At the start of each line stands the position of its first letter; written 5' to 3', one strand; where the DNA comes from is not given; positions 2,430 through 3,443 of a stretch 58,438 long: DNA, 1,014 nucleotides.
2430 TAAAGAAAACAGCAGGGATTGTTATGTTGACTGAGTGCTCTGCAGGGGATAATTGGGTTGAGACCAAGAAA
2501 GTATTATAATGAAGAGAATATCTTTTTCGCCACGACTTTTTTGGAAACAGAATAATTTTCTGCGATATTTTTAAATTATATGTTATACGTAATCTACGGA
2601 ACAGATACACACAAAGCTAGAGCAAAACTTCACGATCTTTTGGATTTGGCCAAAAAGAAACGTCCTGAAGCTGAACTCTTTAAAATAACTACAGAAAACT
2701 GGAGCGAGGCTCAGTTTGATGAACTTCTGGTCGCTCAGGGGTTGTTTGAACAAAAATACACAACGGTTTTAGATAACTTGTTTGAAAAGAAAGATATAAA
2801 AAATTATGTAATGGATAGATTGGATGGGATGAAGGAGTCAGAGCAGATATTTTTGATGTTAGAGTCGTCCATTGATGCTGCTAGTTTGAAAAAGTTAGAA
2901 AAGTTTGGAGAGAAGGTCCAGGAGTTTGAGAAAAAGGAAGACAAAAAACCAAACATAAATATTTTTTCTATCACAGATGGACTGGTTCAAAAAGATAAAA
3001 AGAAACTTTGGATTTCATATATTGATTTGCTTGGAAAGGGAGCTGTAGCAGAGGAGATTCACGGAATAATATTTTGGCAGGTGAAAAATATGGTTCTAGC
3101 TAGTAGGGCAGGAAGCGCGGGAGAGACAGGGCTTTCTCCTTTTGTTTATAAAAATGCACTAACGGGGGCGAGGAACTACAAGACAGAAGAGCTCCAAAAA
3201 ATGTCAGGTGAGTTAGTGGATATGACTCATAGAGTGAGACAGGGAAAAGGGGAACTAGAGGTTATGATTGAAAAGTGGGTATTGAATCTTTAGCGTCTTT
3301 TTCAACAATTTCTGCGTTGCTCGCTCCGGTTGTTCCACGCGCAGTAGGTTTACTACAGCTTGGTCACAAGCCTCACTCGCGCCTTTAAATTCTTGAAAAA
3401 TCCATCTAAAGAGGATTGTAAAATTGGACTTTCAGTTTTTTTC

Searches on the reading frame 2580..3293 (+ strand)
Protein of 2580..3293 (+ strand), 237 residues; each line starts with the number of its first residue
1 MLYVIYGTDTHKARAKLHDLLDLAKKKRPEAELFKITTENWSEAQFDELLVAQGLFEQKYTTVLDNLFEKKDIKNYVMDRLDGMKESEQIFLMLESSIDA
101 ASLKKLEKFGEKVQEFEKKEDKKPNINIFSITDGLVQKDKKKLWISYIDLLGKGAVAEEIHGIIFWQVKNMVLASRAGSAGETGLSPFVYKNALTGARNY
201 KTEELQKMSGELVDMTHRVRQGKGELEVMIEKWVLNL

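Call 58: search_protein_families(library=pfam, proteins=[window:2580-3293:+])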
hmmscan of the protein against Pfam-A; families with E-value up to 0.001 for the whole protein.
window:2580-3293:+ (237 aa): 1 family
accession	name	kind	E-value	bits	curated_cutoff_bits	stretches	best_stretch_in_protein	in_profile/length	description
PF21694.2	DNA_pol3_delta_C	-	1.7e-10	41.4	27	1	127-236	3-120/121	DNA polymerase III delta subunit, C-terminal domain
